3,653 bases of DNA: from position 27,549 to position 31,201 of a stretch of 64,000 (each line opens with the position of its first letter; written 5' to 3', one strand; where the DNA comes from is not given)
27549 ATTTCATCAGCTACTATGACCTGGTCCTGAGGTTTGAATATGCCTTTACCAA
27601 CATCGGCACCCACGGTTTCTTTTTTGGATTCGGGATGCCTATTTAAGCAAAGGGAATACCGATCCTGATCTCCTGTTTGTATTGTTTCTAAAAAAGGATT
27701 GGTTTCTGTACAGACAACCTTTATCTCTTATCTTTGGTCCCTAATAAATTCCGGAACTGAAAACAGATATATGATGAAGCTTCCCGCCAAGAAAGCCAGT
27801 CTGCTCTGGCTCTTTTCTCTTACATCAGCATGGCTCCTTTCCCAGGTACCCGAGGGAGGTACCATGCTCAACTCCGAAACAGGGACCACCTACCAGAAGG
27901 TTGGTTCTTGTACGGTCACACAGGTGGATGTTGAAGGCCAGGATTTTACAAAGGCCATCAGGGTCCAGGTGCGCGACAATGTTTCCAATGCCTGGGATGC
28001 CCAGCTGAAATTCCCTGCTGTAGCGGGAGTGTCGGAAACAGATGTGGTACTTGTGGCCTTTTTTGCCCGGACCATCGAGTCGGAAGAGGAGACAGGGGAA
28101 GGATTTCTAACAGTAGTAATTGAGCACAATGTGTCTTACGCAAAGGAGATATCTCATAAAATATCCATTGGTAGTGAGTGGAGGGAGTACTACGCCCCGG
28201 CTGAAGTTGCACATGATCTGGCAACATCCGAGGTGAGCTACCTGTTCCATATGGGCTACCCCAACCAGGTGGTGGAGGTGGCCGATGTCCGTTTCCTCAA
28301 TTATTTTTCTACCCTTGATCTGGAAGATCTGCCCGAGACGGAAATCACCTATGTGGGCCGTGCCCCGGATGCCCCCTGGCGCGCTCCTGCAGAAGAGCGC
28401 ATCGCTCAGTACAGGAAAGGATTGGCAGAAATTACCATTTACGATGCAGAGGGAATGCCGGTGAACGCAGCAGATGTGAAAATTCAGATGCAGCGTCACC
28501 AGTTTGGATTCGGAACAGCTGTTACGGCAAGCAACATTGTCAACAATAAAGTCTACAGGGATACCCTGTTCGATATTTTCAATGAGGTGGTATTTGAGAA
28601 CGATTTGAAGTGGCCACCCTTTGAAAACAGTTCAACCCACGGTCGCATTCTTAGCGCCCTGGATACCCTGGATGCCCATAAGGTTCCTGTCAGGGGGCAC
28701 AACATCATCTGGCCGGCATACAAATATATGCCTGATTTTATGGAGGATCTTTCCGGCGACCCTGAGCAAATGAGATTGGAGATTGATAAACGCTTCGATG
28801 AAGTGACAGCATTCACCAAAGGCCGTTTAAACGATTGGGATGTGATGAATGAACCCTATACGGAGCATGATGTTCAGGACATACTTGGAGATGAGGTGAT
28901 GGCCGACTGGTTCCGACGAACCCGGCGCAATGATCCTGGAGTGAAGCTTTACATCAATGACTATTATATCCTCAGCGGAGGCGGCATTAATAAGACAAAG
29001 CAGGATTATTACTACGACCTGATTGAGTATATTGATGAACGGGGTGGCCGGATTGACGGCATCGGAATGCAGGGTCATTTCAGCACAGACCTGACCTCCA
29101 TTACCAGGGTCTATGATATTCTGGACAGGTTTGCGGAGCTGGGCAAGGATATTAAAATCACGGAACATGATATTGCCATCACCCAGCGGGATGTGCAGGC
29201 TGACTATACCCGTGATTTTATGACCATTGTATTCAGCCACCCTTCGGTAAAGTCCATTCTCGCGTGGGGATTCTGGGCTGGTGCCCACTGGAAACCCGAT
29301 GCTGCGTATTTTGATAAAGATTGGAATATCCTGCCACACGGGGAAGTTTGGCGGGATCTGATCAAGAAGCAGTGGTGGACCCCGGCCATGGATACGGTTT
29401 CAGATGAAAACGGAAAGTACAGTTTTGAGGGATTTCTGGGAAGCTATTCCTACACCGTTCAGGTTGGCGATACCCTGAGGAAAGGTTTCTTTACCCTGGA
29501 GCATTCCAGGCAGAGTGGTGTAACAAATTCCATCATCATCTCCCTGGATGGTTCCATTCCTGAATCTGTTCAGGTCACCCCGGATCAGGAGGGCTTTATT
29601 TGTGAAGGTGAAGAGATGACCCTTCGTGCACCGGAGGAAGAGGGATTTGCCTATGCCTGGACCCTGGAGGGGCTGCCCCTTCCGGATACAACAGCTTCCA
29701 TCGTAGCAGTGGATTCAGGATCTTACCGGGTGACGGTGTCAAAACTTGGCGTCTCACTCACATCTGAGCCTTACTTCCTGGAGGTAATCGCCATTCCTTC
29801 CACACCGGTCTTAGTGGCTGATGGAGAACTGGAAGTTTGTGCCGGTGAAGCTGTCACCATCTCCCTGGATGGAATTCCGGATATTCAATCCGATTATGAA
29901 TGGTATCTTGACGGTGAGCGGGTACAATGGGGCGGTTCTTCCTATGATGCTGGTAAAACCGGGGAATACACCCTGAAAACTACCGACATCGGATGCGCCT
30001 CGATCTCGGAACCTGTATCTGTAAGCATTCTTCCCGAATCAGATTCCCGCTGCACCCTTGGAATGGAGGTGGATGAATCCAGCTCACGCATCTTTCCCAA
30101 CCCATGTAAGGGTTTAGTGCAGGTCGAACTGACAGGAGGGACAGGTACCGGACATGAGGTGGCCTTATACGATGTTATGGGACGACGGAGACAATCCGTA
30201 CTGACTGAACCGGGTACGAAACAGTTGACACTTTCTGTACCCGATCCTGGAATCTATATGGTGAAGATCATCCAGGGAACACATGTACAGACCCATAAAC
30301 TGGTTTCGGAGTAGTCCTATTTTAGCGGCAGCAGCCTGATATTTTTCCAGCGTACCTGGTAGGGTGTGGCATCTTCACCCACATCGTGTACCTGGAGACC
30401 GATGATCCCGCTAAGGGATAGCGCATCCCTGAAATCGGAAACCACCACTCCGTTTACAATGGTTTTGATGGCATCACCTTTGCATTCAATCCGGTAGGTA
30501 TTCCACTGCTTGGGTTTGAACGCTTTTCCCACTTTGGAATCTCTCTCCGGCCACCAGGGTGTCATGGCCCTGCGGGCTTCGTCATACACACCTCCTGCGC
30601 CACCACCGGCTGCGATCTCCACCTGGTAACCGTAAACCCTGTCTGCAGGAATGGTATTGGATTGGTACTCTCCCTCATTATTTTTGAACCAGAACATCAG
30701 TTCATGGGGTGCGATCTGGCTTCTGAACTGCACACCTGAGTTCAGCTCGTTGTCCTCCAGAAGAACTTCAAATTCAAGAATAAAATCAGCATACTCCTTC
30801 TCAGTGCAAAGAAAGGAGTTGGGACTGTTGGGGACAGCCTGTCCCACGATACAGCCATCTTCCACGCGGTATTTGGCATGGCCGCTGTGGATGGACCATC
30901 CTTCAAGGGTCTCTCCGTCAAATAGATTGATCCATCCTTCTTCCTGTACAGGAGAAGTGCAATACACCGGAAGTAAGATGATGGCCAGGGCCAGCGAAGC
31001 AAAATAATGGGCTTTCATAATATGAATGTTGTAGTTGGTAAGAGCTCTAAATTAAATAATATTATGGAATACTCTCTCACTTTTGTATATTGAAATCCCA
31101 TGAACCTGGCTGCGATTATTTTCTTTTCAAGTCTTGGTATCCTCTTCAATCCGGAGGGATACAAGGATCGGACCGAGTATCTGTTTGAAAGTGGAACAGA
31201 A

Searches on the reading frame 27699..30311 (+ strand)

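Call 61: search_protein_families(library=pfam, proteins=[window:27699-30311:+], max_evalue=0.01)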
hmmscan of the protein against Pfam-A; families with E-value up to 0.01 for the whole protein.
window:27699-30311:+ (871 aa): 3 families
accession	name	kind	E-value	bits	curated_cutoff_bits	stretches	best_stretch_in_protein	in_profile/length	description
PF00331.26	Glyco_hydro_10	-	7.3e-47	160.5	22.1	1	266-541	7-298/311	Glycosyl hydrolase family 10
PF18962.6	Por_Secre_tail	-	3.1e-09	37.4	27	1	798-869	1-74/75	Secretion system C-terminal sorting domain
PF13620.12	CarboxypepD_reg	-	0.00037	21.2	32.3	0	564-589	30-54/82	Carboxypeptidase regulatory-like domain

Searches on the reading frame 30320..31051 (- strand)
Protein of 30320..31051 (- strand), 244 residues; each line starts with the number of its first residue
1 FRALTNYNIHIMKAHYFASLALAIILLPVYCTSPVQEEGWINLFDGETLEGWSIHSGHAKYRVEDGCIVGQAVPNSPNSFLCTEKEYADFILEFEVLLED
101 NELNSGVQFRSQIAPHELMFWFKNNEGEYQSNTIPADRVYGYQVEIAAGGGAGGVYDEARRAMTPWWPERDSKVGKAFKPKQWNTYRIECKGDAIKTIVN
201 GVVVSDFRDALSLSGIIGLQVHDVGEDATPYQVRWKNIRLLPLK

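Call 61: search_protein_families(library=pfam, proteins=[window:30320-31051:-], max_evalue=0.01)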
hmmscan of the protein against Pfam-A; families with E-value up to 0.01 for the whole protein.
window:30320-31051:- (244 aa): 1 family
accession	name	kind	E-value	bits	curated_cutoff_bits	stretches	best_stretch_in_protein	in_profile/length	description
PF06439.18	3keto-disac_hyd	-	3.2e-42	145.1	26.8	1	39-240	1-186/187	3-keto-disaccharide hydrolase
